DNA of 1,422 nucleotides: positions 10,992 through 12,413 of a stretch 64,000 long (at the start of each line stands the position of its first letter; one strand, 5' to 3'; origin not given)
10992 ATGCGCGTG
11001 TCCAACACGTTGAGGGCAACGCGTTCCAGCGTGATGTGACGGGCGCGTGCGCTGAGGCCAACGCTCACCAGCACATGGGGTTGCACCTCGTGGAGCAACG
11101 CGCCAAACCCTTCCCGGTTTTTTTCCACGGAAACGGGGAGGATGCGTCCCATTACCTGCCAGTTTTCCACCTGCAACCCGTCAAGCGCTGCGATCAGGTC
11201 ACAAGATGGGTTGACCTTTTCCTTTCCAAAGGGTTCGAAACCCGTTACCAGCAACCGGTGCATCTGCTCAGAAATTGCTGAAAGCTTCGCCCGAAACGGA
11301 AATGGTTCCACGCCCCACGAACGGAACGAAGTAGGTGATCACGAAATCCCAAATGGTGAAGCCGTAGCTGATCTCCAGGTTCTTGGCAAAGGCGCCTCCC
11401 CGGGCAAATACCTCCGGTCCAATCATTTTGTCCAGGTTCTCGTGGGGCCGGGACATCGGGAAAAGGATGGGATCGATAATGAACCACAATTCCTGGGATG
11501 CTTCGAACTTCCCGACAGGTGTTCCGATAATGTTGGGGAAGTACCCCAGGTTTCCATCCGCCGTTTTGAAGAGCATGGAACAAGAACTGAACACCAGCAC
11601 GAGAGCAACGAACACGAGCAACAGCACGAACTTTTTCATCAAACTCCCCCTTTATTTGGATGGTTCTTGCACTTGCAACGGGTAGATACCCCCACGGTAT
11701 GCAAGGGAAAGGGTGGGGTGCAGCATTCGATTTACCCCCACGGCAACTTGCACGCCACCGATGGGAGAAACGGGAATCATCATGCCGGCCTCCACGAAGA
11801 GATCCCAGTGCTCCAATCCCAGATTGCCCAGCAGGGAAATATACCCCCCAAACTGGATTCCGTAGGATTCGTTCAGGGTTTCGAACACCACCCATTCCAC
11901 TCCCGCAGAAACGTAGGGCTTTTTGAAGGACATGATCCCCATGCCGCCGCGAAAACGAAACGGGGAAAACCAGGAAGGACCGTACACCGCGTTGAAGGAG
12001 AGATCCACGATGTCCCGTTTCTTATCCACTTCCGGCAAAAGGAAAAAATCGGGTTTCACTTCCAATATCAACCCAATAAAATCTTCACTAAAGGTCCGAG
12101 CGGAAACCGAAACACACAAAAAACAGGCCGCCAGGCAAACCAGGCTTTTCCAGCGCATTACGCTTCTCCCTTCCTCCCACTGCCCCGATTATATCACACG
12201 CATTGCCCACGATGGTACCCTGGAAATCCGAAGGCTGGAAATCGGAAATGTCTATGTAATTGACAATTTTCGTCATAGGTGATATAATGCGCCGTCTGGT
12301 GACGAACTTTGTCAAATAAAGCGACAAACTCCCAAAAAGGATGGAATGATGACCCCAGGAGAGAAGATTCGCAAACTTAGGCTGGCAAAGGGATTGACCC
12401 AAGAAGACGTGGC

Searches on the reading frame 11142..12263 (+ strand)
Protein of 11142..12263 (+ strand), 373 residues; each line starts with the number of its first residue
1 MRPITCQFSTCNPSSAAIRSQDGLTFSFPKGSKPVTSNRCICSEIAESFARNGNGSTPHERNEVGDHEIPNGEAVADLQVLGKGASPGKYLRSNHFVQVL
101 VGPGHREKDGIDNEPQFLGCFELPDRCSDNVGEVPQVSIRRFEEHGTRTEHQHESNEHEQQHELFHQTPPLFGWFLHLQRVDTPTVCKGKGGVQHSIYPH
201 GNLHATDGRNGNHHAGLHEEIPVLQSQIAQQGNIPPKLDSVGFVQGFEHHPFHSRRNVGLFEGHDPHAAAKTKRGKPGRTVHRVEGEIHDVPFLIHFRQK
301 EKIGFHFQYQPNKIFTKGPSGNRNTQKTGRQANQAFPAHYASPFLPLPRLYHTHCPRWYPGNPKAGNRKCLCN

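Call 31: find_encoding_contigs(protein=window:11142-12263:+, flank=10000, max_places=1)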
Protein window:11142-12263:+ (373 aa): no gene with exactly this product is on record in the collection.

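Call 33: search_protein_families(library=pfam, proteins=[window:11142-12263:+], max_evalue=0.00001)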
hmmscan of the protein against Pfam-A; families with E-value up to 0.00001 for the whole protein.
window:11142-12263:+ (373 aa): 0 families
